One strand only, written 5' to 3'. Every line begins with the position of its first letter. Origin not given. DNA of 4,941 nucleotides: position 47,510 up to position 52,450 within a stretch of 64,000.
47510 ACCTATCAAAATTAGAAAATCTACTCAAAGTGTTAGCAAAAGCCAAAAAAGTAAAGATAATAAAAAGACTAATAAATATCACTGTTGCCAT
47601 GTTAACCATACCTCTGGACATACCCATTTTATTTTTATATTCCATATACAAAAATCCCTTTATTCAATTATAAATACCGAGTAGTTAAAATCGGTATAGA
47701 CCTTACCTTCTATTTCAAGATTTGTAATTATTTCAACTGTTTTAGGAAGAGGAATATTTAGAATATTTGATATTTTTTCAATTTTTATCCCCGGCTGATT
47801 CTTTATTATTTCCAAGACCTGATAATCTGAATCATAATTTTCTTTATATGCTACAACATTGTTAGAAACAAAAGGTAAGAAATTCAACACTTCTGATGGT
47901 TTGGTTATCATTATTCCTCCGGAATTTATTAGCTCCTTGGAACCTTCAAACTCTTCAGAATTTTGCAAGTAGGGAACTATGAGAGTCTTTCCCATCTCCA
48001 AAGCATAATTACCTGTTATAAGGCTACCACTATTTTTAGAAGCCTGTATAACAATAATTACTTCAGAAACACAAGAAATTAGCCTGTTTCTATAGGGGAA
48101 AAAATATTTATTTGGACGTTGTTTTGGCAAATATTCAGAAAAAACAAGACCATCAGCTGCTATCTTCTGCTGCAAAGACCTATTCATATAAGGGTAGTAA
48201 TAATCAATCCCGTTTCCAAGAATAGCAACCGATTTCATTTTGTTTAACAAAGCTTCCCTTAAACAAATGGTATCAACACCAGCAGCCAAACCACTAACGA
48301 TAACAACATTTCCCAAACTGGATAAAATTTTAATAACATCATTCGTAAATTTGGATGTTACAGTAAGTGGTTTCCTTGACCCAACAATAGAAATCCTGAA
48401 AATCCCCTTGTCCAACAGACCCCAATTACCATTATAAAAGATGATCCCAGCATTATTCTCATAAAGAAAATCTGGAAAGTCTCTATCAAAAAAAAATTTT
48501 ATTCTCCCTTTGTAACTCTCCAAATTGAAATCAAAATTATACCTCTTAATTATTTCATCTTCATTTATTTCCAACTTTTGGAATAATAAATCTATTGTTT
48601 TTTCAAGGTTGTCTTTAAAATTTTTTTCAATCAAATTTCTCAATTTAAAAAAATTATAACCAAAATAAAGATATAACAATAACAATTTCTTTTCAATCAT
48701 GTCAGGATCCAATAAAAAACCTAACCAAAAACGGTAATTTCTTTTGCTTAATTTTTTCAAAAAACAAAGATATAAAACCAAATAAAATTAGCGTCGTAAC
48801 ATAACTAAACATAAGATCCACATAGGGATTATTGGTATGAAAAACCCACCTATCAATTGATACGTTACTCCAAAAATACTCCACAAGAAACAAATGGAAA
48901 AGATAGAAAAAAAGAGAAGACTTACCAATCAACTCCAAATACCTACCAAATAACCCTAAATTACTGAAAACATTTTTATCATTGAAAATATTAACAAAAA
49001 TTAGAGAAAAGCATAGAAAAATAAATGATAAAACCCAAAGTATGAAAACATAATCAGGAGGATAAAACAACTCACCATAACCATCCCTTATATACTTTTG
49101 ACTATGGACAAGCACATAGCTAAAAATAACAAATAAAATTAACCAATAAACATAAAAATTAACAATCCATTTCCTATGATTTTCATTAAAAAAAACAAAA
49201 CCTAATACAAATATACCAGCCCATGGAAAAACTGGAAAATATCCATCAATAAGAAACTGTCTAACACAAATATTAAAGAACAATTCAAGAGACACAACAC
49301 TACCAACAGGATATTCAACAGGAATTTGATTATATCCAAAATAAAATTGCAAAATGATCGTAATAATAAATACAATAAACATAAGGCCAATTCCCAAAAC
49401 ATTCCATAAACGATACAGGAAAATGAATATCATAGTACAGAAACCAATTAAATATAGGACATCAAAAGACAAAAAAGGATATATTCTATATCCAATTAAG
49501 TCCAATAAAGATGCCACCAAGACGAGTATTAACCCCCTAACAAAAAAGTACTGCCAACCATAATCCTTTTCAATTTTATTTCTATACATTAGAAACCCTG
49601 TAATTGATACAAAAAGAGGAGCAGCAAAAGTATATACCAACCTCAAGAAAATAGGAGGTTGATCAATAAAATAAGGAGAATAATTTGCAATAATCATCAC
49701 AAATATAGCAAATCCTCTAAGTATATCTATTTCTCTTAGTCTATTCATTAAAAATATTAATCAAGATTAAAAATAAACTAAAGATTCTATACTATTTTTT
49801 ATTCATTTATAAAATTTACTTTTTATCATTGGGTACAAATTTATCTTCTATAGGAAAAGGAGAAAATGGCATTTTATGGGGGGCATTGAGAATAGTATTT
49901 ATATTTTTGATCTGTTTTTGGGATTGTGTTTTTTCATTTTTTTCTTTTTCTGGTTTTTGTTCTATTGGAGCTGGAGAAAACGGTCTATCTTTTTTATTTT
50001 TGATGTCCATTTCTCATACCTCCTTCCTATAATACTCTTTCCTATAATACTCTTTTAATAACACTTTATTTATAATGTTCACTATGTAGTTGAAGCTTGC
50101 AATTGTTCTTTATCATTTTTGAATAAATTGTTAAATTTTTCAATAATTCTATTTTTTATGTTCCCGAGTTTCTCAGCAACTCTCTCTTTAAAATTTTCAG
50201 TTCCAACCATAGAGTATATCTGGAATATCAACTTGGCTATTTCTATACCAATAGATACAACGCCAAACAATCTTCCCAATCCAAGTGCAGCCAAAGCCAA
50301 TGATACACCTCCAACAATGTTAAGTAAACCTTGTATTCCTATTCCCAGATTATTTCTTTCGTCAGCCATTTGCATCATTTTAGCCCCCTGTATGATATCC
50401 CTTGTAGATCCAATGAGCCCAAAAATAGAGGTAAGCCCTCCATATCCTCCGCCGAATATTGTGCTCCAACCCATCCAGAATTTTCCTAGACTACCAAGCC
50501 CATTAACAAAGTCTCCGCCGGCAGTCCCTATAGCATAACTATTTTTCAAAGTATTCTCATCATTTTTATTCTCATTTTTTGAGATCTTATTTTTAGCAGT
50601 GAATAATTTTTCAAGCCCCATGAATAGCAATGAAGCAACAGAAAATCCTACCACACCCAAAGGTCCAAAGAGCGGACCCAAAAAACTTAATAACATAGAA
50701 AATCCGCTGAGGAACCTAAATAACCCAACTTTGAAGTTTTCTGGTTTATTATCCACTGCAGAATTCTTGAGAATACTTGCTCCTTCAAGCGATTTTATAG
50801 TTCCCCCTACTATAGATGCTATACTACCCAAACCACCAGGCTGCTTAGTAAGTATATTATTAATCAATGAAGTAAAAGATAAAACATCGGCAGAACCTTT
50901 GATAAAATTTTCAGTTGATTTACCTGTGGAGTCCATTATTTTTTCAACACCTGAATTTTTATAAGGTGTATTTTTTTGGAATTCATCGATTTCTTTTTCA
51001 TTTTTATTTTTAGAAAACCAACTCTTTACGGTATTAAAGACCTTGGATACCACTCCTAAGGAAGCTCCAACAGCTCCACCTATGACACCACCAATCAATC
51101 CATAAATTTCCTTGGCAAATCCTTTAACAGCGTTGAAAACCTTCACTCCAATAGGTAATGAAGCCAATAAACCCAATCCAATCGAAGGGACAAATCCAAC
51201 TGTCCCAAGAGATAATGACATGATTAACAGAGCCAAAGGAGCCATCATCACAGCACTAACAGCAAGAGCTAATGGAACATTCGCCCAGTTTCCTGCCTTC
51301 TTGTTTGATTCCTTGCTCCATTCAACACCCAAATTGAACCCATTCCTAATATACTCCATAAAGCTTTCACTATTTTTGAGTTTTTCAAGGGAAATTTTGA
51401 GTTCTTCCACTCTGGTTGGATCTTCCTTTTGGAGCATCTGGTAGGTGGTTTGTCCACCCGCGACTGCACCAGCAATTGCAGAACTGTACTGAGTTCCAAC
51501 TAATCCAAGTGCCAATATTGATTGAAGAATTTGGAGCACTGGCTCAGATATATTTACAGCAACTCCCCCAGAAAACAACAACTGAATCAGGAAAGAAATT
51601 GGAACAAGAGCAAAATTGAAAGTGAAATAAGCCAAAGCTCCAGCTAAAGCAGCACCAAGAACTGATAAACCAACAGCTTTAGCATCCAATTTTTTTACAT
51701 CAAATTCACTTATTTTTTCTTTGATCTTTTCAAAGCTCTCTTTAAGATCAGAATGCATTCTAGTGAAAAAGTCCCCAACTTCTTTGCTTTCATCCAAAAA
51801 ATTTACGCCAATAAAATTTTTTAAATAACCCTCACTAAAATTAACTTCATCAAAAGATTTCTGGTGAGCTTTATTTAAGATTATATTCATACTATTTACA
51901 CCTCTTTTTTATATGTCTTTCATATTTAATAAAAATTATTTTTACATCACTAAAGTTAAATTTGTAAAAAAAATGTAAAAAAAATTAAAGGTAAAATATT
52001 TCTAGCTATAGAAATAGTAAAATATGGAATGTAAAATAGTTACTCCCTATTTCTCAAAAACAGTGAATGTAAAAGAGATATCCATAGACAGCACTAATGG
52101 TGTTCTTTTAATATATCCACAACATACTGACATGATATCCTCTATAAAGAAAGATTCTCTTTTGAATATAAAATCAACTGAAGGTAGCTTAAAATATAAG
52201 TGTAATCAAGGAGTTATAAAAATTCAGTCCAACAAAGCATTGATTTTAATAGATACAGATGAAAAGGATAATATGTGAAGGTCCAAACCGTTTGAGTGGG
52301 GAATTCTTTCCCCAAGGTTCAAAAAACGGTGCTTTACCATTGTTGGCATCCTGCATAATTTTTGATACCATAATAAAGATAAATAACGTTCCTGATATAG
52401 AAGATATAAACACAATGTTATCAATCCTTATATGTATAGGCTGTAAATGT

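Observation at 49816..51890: Orphan 602-aa glycine-zipper membrane protein plus 64-aa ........-repeat partner: candidate pore, translocator or toxin pair of unknown family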

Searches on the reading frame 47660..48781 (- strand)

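Call 3: search_protein_families(library=pfam, proteins=[window:47660-48781:-], max_evalue=1)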
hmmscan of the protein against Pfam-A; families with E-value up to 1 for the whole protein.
window:47660-48781:- (373 aa): 4 families
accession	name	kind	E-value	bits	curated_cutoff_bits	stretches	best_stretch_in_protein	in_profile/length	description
PF02481.21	DNA_processg_A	-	7.6e-52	176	29.6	1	89-292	4-210/212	DNA recombination-mediator protein A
PF08784.17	RPA_C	-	0.0071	17.5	22.6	1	316-363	50-101/106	Replication protein A C terminal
PF01047.28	MarR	-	0.0079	16.5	24.6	1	319-359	5-45/59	MarR family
PF13412.12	HTH_24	-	0.046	13.8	21.9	1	318-356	4-42/48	Winged helix-turn-helix DNA-binding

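Call 4: search_protein_families(library=ncbifam, proteins=[window:47660-48781:-], max_evalue=1)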
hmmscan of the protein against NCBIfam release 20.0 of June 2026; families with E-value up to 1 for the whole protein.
window:47660-48781:- (373 aa): 3 families
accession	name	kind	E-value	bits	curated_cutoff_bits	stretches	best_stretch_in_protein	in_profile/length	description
TIGR00732.1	dprA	equivalog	2.4e-49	167.5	191.15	1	90-302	7-220/220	DNA-processing protein DprA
NF008007.0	PRK10736.1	equivalog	5.5e-39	134.4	495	1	109-304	91-285/374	DNA-protecting protein DprA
NF002094.0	PRK00933.1-4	equivalog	0.45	10.3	300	0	52-95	104-152/169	rRNA maturation protein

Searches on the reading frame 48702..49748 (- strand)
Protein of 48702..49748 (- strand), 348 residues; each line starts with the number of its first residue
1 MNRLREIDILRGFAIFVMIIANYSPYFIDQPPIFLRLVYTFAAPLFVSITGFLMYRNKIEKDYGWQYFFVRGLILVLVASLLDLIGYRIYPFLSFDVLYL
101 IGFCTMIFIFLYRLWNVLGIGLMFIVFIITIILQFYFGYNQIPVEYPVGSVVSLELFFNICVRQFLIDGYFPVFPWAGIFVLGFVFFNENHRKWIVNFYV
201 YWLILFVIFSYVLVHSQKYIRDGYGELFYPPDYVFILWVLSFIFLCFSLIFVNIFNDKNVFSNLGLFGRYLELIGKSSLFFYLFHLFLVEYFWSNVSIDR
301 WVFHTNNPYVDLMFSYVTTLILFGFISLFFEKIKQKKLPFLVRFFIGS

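Call 3: search_protein_families(library=pfam, proteins=[window:48702-49748:-], max_evalue=1)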
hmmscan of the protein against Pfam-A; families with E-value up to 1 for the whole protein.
window:48702-49748:- (348 aa): 2 families
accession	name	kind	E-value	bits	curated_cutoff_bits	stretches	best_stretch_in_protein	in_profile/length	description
PF07786.18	HGSNAT_cat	-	3.5e-15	56.6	22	1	3-197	1-191/222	Heparan-alpha-glucosaminide N-acetyltransferase, catalytic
PF01757.29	Acyl_transf_3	-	8.7e-09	35.3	31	1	6-322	3-320/326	Acyltransferase domain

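Call 4: search_protein_families(library=ncbifam, proteins=[window:48702-49748:-], max_evalue=1)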
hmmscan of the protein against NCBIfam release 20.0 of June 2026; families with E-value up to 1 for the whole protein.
window:48702-49748:- (348 aa): 1 family
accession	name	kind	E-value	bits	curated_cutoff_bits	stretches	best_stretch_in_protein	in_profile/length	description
TIGR03493.1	cellullose_BcsF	equivalog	0.78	9.7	56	0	204-234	15-45/62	cellulose biosynthesis protein BcsF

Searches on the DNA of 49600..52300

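Call 82: search_rna_families(source=window, start=49600, end=52300, threshold=evalue, max_evalue=1)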
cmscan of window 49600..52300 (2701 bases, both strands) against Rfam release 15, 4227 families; matches with E-value up to 1: 1.
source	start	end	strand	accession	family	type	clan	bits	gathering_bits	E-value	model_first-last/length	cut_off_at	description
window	50846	50958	-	RF02060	STnc410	Gene; sRNA;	-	18.2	50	0.71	1-158/158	no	Enterobacterial sRNA STnc410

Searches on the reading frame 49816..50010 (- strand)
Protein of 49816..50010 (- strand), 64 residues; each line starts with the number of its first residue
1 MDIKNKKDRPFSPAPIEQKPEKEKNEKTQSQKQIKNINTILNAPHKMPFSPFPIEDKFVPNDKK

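Call 3: search_protein_families(library=pfam, proteins=[window:49816-50010:-], max_evalue=1)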
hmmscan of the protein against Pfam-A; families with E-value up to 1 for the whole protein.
window:49816-50010:- (64 aa): 0 families

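Call 4: search_protein_families(library=ncbifam, proteins=[window:49816-50010:-], max_evalue=1)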
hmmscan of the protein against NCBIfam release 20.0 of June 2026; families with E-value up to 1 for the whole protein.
window:49816-50010:- (64 aa): 0 families

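Call 51: find_homologous_proteins(query=A4, max_evalue=10)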
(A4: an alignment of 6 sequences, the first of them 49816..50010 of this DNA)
Query A4 (6 sequences) (64 aa, profile of the alignment): 4 proteins with E <= 10 among 955 candidates.
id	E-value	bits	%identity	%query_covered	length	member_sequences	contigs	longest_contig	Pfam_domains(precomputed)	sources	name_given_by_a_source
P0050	4.2e-23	100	100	100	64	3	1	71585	-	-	-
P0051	1.1e-17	82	41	80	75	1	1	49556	-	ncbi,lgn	ncbi:MAG: hypothetical protein ABDH21_05270 [bacterium]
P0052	8.3e-16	76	60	31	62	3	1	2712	-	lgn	-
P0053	5.3e-12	64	43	91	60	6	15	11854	-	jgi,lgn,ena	-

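Call 71: search_protein_families(library=phrogs, proteins=[window:49816-50010:-], max_evalue=0.1)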
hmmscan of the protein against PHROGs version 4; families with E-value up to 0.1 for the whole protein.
window:49816-50010:- (64 aa): 0 families

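Call 72: search_protein_families(library=padloc, proteins=[window:49816-50010:-], max_evalue=0.1)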
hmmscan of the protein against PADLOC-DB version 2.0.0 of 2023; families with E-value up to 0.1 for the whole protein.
window:49816-50010:- (64 aa): 0 families
